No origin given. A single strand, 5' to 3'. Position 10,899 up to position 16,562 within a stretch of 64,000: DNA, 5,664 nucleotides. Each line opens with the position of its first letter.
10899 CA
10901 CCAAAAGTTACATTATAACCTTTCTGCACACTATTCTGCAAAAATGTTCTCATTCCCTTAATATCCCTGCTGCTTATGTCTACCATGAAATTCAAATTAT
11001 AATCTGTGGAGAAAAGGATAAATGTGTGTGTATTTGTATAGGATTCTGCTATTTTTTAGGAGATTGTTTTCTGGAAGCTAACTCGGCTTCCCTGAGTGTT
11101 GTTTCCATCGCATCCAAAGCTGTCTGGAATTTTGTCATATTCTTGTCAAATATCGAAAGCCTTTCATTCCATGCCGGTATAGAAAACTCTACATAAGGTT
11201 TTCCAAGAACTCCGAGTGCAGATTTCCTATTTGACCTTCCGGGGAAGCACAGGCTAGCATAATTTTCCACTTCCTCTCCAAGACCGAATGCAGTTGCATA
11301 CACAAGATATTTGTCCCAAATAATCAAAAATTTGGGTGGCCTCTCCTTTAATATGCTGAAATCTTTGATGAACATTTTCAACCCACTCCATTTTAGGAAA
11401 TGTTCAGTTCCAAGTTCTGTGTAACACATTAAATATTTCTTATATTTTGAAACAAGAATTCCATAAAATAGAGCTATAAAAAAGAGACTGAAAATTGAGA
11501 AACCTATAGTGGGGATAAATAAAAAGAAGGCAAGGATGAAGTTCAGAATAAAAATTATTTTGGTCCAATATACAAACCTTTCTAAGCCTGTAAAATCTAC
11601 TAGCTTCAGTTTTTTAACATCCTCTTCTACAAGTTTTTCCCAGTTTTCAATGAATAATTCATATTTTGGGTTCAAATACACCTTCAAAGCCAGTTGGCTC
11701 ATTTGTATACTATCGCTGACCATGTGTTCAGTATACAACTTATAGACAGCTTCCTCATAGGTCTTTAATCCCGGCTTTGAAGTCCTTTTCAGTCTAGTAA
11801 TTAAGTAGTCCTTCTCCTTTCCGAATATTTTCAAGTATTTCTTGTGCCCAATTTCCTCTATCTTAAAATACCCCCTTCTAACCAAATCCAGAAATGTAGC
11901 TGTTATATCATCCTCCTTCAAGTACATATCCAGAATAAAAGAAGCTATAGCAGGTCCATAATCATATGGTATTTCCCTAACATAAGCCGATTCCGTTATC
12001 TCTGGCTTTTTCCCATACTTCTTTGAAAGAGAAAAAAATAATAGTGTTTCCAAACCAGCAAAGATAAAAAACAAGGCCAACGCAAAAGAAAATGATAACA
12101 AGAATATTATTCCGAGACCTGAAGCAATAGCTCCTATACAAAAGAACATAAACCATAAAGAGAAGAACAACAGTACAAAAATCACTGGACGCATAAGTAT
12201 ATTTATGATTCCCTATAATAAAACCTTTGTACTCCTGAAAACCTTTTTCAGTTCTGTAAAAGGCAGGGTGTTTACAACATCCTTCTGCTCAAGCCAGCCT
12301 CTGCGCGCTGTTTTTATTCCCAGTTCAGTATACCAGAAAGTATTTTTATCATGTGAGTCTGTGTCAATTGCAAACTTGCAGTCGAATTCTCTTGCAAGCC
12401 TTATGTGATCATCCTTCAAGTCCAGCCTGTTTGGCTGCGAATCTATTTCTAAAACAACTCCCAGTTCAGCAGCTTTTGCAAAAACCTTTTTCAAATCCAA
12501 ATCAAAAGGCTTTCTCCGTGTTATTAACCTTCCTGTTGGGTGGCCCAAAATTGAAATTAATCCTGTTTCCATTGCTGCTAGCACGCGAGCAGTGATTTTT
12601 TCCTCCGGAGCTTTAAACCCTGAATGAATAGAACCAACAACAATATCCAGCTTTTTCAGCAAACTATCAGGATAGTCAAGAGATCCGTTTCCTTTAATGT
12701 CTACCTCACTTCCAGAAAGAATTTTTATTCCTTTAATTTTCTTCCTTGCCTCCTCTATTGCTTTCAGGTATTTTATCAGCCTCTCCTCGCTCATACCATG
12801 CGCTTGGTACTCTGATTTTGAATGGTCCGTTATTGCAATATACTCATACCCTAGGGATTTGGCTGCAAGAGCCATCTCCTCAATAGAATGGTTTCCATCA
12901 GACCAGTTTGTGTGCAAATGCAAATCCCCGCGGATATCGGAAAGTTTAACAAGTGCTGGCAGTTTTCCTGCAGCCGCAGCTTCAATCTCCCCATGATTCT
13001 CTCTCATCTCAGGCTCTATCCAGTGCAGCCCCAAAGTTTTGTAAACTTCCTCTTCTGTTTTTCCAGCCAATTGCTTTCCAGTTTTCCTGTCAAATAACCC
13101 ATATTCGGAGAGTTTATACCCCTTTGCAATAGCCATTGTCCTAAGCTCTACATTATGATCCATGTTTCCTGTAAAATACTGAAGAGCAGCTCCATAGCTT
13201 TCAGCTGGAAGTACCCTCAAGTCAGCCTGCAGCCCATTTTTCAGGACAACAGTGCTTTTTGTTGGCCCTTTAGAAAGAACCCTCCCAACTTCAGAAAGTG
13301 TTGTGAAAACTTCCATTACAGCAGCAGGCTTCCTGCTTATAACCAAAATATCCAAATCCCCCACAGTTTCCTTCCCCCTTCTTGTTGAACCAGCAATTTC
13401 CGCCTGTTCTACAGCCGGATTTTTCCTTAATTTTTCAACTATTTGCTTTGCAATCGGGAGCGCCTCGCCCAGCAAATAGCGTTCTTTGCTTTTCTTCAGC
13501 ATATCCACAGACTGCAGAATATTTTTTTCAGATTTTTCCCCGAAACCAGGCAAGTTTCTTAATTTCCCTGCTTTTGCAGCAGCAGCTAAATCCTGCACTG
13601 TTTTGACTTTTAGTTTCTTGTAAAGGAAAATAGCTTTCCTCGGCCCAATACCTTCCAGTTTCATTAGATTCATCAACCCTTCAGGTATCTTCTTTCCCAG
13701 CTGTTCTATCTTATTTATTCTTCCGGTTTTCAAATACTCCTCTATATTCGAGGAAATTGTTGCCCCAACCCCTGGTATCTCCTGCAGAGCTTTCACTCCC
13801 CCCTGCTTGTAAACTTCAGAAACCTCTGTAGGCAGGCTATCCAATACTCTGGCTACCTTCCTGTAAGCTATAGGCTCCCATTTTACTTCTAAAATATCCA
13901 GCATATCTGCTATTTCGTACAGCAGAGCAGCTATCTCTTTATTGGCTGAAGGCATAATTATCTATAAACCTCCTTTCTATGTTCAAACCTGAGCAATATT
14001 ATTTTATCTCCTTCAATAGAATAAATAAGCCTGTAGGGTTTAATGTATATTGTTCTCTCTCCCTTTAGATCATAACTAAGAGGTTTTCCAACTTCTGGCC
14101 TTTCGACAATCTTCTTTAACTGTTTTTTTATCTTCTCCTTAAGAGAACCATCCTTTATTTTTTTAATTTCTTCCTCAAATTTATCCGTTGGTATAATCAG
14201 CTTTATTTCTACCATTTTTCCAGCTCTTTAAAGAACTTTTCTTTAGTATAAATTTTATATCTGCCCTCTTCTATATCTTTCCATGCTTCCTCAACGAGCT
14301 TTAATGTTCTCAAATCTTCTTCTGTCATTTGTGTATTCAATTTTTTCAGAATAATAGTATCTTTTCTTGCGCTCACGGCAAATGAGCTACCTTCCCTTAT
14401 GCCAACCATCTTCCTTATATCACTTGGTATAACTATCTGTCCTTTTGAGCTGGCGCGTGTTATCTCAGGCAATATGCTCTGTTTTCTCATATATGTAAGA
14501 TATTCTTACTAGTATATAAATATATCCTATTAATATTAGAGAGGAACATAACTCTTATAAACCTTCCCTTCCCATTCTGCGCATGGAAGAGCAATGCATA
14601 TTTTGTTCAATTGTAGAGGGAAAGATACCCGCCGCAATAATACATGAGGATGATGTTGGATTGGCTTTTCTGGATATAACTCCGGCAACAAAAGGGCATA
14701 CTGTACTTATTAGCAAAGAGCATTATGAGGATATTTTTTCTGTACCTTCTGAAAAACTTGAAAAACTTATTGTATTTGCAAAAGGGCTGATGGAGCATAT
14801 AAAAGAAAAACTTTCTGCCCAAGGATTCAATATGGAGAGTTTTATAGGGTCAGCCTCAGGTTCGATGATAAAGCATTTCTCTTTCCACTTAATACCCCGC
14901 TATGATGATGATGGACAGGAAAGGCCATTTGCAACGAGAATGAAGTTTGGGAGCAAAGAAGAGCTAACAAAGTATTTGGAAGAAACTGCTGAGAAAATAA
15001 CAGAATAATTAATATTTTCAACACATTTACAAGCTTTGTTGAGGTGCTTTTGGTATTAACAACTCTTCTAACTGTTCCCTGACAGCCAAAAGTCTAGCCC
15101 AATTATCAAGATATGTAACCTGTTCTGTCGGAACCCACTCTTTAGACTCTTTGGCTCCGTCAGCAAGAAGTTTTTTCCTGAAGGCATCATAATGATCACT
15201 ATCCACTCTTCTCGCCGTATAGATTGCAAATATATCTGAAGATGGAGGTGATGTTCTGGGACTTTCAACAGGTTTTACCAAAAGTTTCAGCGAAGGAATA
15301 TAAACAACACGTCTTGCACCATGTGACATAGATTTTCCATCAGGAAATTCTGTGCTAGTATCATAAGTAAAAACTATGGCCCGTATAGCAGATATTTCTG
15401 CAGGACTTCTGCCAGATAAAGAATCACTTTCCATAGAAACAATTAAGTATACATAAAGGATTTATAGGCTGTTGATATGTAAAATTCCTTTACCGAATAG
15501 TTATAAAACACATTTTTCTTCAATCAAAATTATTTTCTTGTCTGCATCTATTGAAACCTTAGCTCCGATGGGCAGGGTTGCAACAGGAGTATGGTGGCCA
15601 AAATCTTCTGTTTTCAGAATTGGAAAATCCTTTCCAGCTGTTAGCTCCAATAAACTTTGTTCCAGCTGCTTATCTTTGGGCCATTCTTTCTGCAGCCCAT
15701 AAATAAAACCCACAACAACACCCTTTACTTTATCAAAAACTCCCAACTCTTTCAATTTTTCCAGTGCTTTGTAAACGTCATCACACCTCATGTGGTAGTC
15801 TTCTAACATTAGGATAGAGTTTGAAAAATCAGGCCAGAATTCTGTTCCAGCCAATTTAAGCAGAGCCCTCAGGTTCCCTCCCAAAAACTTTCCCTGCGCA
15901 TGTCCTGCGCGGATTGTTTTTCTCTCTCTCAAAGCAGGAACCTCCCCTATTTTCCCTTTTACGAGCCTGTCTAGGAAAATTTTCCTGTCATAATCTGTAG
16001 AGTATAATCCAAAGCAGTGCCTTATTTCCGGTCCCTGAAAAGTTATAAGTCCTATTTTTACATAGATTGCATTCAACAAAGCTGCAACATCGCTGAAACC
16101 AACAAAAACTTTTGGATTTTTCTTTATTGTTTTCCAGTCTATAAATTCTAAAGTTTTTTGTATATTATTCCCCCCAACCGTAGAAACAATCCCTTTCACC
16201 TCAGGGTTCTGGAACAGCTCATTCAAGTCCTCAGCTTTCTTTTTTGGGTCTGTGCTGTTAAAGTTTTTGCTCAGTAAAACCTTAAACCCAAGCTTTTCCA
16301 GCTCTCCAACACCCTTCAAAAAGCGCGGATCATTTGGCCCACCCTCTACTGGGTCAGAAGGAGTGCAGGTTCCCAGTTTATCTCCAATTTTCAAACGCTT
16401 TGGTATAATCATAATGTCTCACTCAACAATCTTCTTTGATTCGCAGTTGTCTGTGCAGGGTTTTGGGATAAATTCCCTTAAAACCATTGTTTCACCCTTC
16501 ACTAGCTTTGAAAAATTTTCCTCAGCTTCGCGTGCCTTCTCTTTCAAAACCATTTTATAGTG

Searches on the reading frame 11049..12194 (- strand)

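Call 61: search_protein_families(library=pfam, proteins=[window:11049-12194:-], max_evalue=0.0001)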
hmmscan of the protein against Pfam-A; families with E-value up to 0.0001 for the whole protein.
window:11049-12194:- (381 aa): 1 family
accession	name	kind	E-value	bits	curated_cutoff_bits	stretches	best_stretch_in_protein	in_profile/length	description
PF20990.2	DUF2207_C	-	7.7e-40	137.6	33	1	70-310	3-244/247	Predicted membrane protein (DUF2207) C-terminal domain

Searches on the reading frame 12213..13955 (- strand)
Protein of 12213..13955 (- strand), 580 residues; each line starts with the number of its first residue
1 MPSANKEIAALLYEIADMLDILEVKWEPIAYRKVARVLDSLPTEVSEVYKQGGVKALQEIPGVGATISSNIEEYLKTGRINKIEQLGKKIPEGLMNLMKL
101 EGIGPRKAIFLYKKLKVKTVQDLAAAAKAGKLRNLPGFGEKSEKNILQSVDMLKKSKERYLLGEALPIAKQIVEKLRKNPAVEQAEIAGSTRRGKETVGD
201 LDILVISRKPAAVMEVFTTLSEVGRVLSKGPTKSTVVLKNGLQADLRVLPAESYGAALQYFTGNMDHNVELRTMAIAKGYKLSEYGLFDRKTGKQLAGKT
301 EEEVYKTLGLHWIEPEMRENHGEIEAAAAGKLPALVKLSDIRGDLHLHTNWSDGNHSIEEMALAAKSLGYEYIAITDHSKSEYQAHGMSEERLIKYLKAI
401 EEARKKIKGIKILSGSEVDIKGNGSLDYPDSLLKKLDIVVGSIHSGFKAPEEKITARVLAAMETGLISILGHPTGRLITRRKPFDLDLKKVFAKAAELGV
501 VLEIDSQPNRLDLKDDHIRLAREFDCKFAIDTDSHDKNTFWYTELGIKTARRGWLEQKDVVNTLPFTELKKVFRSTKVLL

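Call 42: search_protein_families(library=pfam, proteins=[window:12213-13955:-], max_evalue=0.00001)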
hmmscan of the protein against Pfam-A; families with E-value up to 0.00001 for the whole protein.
window:12213-13955:- (580 aa): 4 families
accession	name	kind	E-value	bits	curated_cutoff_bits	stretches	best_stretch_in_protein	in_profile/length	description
PF14791.11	DNA_pol_B_thumb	-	2.2e-26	91.9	25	1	257-319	1-63/63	DNA polymerase beta thumb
PF02811.25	PHP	-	9.7e-17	62.2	26.4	1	344-477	1-129/164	PHP domain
PF14716.13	HHH_8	-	9.9e-17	61.5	30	1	4-79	2-72/73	Helix-hairpin-helix domain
PF14520.12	HHH_5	-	3e-12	47.2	27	1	97-148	4-53/57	Helix-hairpin-helix domain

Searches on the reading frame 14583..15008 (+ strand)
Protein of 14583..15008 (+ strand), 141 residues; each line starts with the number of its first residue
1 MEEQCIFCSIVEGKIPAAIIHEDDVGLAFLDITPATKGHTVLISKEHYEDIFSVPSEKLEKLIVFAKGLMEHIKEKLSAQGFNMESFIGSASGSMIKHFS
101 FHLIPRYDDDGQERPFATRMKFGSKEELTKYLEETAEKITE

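Call 61: search_protein_families(library=pfam, proteins=[window:14583-15008:+], max_evalue=0.0001)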
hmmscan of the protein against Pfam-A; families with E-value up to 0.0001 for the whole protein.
window:14583-15008:+ (141 aa): 2 families
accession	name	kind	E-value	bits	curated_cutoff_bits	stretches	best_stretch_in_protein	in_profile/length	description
PF01230.28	HIT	-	4.3e-16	59.8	21.5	1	13-108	2-97/98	HIT domain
PF11969.13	DcpS_C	-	4.9e-11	43.5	24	1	4-105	1-101/114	Scavenger mRNA decapping enzyme C-term binding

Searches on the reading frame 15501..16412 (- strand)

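Call 62: search_protein_families(library=pfam, proteins=[window:15501-16412:-], max_evalue=0.0001)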
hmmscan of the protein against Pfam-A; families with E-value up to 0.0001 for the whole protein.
window:15501-16412:- (303 aa): 2 families
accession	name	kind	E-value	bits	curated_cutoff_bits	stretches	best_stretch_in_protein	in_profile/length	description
PF02016.21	Peptidase_S66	-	2.4e-29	102.4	25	1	15-127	3-121/121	LD-carboxypeptidase N-terminal domain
PF17676.7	Peptidase_S66C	-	1.3e-26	94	23.7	1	173-288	1-120/120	LD-carboxypeptidase C-terminal domain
